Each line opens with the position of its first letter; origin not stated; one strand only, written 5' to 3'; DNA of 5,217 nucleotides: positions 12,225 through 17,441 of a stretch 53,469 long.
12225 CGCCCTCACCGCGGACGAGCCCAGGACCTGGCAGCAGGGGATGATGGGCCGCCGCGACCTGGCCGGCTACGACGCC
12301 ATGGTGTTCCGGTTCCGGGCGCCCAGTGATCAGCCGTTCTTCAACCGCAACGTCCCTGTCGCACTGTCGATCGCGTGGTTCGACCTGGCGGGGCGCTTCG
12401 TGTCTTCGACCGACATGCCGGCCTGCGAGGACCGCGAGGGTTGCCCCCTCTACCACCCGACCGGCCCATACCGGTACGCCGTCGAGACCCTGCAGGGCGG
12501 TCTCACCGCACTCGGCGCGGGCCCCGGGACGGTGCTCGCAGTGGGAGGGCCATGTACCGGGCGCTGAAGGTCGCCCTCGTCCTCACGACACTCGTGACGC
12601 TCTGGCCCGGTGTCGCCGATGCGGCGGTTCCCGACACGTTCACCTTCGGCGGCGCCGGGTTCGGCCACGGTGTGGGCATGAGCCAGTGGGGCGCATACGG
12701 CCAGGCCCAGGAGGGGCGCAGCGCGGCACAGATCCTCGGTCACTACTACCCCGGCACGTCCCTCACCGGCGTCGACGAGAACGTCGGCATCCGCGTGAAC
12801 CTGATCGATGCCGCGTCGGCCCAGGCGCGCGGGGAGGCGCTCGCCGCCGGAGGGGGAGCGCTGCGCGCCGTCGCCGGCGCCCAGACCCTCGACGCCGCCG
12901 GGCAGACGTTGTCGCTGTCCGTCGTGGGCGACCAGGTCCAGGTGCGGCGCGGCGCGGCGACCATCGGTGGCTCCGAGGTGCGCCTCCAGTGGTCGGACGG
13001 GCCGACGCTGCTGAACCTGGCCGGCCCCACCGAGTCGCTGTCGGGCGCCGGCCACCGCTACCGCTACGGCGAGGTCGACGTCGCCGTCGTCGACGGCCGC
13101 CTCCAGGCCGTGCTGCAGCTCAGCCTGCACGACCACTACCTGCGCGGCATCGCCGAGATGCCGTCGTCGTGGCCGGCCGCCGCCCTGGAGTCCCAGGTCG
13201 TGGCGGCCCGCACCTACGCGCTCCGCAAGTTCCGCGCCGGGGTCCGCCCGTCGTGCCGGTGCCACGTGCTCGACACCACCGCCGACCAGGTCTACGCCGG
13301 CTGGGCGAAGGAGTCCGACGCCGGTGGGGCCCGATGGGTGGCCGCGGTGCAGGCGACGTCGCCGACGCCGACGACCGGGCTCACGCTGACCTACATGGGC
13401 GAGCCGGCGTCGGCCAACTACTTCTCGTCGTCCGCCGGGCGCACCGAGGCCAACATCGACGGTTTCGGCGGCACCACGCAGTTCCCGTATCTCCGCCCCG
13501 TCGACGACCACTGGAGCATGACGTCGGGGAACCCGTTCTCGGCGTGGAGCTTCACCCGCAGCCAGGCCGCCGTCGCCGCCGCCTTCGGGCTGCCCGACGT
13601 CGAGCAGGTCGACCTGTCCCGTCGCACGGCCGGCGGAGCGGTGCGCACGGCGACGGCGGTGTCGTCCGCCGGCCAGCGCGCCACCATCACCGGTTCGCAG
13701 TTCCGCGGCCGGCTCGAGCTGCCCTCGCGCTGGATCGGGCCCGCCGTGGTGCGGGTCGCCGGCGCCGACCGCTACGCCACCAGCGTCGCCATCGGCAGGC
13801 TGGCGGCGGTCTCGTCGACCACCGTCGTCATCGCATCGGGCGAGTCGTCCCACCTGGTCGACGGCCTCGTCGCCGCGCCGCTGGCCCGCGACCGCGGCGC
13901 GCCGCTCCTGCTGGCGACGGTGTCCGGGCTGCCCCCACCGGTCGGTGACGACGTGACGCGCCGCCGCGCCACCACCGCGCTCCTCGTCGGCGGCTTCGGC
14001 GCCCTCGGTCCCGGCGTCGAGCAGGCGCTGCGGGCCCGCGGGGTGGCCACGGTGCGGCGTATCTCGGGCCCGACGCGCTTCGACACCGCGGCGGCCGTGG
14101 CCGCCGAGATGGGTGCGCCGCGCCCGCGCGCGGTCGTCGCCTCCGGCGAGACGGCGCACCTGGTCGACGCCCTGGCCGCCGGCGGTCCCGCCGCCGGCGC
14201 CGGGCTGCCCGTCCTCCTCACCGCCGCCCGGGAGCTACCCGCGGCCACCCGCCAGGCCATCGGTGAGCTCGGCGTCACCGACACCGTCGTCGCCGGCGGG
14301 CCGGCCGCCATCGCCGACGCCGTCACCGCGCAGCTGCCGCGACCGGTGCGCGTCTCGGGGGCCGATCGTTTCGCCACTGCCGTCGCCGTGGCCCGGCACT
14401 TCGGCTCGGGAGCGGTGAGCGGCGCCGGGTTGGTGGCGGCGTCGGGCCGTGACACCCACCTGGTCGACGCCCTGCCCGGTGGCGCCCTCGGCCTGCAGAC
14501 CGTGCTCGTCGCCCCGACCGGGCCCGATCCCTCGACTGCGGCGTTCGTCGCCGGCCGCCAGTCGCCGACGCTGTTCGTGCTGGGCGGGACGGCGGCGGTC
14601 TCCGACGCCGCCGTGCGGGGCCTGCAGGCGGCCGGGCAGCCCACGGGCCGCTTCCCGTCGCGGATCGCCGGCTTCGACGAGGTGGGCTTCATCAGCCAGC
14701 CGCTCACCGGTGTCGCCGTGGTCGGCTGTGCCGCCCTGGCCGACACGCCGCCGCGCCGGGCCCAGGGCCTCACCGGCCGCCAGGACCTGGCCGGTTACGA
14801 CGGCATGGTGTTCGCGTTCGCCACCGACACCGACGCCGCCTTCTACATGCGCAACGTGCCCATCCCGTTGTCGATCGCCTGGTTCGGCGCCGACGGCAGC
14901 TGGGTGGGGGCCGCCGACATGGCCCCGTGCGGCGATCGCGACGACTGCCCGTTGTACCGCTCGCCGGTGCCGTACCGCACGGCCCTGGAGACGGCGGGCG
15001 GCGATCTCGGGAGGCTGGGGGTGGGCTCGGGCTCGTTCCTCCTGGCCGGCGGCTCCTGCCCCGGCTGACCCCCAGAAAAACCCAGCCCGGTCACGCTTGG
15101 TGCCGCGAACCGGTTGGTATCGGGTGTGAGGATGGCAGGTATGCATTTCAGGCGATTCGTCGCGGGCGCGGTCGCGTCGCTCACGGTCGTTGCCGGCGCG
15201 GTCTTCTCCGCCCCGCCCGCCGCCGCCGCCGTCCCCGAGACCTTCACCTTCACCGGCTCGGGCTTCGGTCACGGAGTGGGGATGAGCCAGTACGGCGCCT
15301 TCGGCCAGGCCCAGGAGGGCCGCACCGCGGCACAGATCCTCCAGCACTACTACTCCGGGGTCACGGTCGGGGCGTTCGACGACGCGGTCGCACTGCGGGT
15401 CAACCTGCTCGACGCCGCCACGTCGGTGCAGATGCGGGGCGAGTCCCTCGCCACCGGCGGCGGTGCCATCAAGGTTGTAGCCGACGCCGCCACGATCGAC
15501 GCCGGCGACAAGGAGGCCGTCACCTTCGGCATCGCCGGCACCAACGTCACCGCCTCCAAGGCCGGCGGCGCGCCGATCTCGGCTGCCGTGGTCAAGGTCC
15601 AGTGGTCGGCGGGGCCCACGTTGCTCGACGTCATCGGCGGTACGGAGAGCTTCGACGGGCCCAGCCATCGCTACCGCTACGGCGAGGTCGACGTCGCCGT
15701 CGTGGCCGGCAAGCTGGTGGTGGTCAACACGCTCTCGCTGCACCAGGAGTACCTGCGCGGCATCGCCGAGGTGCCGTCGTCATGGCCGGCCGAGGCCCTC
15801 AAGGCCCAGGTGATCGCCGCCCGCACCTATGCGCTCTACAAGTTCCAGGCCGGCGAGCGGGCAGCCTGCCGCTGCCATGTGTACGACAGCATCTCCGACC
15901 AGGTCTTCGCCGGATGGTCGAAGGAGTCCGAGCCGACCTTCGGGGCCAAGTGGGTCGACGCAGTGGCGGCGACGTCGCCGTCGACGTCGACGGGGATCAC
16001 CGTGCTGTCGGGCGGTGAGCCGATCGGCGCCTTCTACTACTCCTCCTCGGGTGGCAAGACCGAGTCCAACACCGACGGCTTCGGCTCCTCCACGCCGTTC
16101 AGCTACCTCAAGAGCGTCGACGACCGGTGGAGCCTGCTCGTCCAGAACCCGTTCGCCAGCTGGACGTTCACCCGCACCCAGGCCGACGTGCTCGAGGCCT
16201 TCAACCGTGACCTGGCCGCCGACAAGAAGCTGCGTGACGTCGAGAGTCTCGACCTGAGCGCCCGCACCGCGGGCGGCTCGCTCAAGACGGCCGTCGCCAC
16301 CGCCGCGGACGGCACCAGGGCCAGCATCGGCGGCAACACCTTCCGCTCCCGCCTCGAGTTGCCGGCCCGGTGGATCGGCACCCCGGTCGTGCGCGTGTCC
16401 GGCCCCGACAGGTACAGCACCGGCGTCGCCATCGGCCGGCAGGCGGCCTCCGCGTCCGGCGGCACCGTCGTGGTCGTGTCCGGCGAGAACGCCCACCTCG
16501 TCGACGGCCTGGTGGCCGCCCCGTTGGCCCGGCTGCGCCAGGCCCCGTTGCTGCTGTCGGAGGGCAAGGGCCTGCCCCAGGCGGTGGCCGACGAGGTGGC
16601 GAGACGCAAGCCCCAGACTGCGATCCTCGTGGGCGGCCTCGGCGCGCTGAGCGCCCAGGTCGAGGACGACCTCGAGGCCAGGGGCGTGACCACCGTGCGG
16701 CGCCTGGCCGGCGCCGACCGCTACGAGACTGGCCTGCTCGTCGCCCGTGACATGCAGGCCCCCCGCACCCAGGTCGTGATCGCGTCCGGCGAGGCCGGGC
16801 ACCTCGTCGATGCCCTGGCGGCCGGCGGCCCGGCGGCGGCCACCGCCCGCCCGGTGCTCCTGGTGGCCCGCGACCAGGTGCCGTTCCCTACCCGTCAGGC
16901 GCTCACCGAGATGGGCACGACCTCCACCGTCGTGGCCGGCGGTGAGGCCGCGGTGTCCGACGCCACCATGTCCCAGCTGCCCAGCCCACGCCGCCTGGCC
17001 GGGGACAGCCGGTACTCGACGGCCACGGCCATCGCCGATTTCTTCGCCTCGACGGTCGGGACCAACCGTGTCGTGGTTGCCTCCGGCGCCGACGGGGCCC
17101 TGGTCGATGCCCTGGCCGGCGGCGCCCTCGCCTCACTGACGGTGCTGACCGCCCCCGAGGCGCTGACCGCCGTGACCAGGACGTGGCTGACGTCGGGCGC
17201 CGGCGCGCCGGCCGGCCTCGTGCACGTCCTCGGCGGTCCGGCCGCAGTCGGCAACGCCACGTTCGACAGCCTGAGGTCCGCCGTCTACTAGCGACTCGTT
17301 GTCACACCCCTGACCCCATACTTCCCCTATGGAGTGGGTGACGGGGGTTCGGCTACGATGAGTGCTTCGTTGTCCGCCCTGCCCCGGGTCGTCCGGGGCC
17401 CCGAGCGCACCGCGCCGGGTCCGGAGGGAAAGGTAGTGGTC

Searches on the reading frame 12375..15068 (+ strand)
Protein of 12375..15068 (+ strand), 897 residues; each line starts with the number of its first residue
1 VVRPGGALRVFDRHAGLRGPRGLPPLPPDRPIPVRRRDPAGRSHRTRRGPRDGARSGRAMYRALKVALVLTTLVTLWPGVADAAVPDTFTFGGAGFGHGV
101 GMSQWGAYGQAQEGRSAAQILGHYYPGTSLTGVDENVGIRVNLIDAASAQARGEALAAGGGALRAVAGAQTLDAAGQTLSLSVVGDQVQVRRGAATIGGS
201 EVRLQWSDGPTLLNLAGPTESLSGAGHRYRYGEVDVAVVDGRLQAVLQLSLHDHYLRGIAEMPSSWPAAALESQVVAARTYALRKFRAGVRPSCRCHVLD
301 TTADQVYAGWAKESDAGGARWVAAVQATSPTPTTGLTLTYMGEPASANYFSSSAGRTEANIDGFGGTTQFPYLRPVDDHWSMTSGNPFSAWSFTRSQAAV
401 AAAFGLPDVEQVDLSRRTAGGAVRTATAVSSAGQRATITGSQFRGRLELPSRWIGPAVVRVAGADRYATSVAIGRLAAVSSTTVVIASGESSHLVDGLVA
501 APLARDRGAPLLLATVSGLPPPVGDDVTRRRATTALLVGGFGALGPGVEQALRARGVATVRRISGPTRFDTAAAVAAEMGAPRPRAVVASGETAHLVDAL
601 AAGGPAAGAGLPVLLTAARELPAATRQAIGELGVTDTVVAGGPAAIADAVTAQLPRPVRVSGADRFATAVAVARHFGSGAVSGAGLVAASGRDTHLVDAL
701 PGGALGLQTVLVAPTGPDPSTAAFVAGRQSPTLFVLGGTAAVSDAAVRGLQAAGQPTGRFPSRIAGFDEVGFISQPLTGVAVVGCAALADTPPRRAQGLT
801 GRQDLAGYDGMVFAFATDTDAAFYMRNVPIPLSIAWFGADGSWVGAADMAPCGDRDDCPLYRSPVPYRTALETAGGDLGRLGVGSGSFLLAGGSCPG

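Call 9: search_protein_families(library=pfam, proteins=[window:12375-15068:+], max_evalue=0.001)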
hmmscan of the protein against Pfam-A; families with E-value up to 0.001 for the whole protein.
window:12375-15068:+ (897 aa): 3 families
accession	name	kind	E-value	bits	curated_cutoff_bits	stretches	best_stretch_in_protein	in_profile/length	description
PF04122.17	CW_binding_2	-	7.9e-33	113.3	24.9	3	562-650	1-72/73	Cell wall binding domain 2 (CWB2)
PF02643.20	DUF192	-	5.2e-17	62.2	27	1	787-887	4-92/96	Uncharacterized ACR, COG1430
PF08486.15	SpoIID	-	5.4e-13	49.8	23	1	241-329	3-91/97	Stage II sporulation protein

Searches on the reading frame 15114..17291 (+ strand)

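Call 9: search_protein_families(library=pfam, proteins=[window:15114-17291:+], max_evalue=0.001)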
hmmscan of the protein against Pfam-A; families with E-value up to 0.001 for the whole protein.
window:15114-17291:+ (725 aa): 2 families
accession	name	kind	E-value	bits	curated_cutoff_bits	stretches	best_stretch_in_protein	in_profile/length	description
PF04122.17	CW_binding_2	-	6.1e-35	120.1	24.9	3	530-618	1-72/73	Cell wall binding domain 2 (CWB2)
PF08486.15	SpoIID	-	1.5e-14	54.8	23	1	199-288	3-91/97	Stage II sporulation protein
